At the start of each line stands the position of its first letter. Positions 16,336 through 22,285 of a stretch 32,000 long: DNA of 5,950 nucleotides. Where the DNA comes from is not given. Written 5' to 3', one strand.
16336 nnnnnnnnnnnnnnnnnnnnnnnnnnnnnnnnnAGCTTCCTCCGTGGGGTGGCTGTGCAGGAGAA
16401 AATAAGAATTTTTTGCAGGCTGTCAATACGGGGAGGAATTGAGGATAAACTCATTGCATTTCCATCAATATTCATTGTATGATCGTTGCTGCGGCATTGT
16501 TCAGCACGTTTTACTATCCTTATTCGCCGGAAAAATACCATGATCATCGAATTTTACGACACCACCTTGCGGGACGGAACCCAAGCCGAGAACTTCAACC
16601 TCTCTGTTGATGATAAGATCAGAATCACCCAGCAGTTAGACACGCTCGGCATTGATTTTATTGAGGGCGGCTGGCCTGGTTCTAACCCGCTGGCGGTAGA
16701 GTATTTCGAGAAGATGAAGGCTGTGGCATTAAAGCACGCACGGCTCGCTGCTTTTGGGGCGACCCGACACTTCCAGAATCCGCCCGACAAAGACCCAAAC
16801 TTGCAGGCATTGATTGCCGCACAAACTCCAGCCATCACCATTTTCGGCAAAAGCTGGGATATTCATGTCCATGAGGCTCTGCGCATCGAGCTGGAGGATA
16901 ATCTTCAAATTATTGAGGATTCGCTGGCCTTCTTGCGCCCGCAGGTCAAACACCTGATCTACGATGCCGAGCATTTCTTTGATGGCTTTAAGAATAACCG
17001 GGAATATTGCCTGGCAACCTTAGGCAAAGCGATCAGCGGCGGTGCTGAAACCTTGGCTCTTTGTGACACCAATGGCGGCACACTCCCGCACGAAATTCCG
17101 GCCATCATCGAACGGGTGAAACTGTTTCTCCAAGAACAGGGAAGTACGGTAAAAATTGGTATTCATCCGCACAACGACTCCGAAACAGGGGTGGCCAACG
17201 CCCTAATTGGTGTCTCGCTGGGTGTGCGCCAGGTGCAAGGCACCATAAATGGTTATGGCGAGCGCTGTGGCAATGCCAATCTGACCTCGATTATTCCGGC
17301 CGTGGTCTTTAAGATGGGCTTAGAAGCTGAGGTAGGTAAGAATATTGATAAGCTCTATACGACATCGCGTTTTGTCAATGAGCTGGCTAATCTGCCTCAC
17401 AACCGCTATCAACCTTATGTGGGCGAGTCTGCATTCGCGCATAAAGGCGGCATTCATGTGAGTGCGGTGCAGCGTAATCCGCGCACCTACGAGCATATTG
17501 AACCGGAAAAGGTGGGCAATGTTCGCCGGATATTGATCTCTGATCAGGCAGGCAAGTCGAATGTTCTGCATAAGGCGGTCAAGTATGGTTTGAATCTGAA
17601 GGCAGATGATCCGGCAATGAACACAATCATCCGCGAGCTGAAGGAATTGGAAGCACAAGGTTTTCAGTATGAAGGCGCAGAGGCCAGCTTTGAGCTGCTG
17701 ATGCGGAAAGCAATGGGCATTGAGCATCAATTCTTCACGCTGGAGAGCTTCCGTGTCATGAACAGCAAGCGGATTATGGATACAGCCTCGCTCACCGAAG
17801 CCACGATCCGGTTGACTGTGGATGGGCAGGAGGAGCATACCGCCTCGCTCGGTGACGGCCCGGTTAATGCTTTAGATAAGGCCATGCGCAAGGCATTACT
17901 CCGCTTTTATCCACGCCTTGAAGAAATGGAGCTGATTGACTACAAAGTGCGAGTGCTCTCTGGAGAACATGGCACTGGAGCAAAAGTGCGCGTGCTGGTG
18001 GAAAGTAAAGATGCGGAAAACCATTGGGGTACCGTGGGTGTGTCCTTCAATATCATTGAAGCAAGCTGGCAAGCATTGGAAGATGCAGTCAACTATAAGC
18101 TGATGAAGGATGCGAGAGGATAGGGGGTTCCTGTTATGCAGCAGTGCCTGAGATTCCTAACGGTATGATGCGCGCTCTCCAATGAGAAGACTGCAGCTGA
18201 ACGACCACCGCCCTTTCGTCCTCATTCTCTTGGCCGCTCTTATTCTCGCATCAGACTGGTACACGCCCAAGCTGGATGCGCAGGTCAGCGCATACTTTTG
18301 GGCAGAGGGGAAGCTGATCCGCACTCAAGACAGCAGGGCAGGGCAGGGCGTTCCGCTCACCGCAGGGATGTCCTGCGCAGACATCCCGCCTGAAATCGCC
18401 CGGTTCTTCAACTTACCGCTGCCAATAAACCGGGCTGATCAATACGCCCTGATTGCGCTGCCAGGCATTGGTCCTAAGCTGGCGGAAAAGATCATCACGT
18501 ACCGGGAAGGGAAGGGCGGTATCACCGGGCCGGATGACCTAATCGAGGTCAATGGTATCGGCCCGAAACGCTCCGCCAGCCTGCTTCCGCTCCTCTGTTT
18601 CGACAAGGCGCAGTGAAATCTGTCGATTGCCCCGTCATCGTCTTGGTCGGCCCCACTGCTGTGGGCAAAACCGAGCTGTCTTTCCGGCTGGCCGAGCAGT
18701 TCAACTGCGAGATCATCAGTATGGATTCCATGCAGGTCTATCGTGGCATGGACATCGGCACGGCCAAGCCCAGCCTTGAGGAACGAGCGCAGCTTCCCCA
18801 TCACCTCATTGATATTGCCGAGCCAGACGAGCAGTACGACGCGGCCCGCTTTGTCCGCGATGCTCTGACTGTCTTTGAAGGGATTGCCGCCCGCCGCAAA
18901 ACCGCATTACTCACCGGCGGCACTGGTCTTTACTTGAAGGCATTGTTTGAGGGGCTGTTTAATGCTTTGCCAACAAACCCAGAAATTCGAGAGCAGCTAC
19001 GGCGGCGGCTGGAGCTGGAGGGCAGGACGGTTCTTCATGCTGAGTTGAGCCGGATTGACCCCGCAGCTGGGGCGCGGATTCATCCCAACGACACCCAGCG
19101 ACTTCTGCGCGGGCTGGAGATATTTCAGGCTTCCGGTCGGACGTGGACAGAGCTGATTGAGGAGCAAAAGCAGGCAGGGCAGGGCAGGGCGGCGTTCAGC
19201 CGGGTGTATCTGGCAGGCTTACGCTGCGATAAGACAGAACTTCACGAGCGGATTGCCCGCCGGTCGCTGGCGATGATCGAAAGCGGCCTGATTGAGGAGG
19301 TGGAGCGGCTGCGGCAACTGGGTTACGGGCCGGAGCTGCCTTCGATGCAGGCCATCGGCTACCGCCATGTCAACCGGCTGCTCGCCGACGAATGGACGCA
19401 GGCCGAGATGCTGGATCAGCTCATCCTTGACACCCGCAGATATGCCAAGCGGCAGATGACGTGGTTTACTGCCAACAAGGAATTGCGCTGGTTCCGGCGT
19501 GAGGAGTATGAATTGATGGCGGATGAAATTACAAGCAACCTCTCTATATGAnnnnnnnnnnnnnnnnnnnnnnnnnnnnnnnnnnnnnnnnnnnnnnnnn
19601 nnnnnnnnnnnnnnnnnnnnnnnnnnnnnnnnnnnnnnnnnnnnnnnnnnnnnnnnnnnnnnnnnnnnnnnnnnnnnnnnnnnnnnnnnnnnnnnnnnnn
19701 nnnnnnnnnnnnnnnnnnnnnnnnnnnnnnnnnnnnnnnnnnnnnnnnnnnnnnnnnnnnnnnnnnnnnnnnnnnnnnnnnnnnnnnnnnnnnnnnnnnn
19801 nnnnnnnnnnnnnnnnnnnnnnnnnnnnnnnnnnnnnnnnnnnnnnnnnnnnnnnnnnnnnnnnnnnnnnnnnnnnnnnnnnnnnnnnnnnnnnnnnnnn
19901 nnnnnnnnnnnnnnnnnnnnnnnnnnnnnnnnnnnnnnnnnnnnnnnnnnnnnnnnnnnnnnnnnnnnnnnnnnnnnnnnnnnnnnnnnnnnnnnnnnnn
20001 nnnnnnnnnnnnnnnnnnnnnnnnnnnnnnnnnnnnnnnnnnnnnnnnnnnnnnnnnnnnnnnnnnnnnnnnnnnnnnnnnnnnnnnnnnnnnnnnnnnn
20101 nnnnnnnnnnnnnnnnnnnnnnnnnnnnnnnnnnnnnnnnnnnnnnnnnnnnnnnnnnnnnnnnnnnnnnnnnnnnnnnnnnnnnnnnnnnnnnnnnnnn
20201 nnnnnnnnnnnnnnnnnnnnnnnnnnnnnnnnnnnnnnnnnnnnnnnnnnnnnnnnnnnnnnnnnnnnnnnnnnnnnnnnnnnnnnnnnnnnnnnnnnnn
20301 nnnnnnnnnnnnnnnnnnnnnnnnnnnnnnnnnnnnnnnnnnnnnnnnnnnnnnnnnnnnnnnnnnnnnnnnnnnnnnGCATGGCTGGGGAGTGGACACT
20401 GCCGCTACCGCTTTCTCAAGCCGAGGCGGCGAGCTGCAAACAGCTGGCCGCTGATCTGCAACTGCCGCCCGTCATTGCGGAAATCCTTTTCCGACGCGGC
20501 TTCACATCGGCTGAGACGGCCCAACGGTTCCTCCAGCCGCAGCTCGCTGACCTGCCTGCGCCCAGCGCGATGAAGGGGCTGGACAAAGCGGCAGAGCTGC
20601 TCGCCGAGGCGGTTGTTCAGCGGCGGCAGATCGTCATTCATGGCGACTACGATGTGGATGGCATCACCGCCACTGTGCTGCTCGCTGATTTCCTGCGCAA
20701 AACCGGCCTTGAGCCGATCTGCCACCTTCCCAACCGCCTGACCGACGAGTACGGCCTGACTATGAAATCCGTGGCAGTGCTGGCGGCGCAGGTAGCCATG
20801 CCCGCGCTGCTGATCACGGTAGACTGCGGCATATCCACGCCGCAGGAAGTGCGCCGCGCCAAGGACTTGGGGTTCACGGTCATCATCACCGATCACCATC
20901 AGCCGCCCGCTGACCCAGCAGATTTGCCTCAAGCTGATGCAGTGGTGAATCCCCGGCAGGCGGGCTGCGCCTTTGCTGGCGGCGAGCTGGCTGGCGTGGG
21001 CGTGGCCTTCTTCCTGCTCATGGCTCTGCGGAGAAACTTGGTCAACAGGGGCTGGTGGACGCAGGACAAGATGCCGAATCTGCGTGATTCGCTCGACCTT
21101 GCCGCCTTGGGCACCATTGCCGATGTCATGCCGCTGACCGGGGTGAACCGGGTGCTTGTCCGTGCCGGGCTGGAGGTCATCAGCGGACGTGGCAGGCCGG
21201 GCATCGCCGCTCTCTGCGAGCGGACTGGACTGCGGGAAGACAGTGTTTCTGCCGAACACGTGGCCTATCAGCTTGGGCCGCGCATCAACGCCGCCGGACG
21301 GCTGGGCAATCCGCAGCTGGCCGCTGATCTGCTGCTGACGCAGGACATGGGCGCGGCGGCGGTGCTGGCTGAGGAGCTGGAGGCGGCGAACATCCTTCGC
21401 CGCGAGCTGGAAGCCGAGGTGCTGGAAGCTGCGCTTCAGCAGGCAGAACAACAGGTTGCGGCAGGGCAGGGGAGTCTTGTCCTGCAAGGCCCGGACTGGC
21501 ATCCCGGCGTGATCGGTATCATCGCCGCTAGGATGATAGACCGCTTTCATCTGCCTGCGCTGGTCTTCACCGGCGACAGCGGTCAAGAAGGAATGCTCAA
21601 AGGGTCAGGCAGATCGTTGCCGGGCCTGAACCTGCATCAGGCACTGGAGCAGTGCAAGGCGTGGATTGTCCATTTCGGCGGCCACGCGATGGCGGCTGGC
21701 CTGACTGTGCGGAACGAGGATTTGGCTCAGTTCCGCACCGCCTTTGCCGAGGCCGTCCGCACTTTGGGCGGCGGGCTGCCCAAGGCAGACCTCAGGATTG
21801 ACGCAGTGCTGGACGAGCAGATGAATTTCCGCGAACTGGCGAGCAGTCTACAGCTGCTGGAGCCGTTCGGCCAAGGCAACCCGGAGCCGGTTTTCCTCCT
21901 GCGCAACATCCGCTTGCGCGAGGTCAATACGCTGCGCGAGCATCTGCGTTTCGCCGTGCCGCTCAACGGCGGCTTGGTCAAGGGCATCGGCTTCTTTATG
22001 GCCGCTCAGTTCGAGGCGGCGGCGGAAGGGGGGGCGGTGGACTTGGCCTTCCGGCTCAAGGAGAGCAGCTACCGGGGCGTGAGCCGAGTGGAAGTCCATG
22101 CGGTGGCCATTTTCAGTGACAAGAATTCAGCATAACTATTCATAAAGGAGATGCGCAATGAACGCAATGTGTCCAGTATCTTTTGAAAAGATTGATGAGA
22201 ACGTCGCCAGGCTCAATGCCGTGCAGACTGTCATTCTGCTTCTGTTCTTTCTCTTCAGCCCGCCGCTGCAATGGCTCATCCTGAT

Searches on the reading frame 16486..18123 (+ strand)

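Call 9: search_protein_families(library=pfam, proteins=[window:16486-18123:+], max_evalue=0.01)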
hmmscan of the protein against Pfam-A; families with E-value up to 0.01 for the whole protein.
window:16486-18123:+ (545 aa): 3 families
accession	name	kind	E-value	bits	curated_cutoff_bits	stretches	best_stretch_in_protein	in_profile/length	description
PF00682.25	HMGL-like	-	1.8e-38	132.9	29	1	21-297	2-260/260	HMGL-like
PF08502.15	LeuA_dimer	-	2.7e-29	102.1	24.9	1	397-538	2-130/131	LeuA allosteric (dimerisation) domain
PF22617.1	HCS_D2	-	5.5e-17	62.4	27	1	312-390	2-79/82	Homocitrate synthase post-HMGL domain-like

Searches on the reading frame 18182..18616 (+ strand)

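Call 9: search_protein_families(library=pfam, proteins=[window:18182-18616:+], max_evalue=0.01)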
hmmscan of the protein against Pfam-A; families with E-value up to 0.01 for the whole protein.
window:18182-18616:+ (144 aa): 6 families
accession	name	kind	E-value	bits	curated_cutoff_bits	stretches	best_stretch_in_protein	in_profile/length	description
PF12836.13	HHH_3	-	1.7e-13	50.9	27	1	82-133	8-59/65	Helix-hairpin-helix motif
PF00633.29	HHH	-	7.7e-08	32.3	24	1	90-107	13-30/30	Helix-hairpin-helix motif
PF14520.12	HHH_5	-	8.9e-07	29.7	27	0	87-105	34-52/57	Helix-hairpin-helix domain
PF14716.13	HHH_8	-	6.6e-05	23.6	30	1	77-106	39-66/73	Helix-hairpin-helix domain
PF12826.13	HHH_2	-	0.0014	19.1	27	0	82-107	29-54/64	Helix-hairpin-helix motif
PF11798.14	IMS_HHH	-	0.0031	18.1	24.4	0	93-105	16-28/32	IMS family HHH motif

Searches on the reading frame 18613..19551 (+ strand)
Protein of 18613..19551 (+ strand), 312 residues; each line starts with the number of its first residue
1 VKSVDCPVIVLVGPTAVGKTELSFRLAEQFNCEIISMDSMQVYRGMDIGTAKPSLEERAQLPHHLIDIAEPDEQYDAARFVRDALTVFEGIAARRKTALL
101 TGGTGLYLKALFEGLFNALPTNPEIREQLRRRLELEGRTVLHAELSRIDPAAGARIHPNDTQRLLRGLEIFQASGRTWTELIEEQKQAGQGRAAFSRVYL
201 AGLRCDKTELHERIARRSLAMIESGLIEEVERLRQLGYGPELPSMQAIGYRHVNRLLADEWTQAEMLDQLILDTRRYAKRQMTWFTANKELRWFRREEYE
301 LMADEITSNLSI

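Call 9: search_protein_families(library=pfam, proteins=[window:18613-19551:+], max_evalue=0.01)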
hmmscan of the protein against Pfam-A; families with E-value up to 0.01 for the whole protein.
window:18613-19551:+ (312 aa): 4 families
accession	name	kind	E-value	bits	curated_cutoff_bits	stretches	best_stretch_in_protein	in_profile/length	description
PF01715.23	IPPT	-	1.6e-83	280.5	23.6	1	41-286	1-241/243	IPP transferase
PF01745.22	IPT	-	2.6e-06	27.4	20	1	8-57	3-52/233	Isopentenyl transferase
PF13671.12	AAA_33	-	7.1e-05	23.6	27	1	8-69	1-63/143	AAA domain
PF13238.12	AAA_18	-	0.00027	21.8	29.4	1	9-74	1-68/128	AAA domain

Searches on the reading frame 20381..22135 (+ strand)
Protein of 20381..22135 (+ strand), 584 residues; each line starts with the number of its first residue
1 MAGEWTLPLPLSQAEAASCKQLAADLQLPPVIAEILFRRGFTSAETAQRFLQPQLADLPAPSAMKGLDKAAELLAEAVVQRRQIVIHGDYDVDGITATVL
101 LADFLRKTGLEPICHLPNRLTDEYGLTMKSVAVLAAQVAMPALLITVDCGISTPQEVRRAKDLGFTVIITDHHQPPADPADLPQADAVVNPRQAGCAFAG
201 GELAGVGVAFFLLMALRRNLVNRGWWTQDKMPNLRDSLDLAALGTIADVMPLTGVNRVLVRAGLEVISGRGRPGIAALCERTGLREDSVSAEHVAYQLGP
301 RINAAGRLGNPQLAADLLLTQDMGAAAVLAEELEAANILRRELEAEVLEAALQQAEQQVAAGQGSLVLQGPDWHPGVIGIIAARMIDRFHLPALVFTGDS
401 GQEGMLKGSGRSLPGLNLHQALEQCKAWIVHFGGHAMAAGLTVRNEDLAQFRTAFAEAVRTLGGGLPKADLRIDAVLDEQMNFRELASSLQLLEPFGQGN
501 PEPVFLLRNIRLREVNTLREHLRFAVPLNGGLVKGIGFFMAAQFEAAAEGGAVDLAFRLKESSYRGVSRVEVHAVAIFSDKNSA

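Call 9: search_protein_families(library=pfam, proteins=[window:20381-22135:+], max_evalue=0.01)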
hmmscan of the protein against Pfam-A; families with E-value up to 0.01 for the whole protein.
window:20381-22135:+ (584 aa): 3 families
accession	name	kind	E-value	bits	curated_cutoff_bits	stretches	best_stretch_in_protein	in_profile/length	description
PF01368.27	DHH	-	1.2e-24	87.4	28.1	1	83-245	1-125/125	DHH family, N-terminal domain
PF17768.7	RecJ_OB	-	1.9e-20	73.4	27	1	473-573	1-104/107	RecJ OB domain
PF02272.25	DHHA1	-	8.5e-13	49.1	25.9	1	366-459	5-100/102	DHHA1 domain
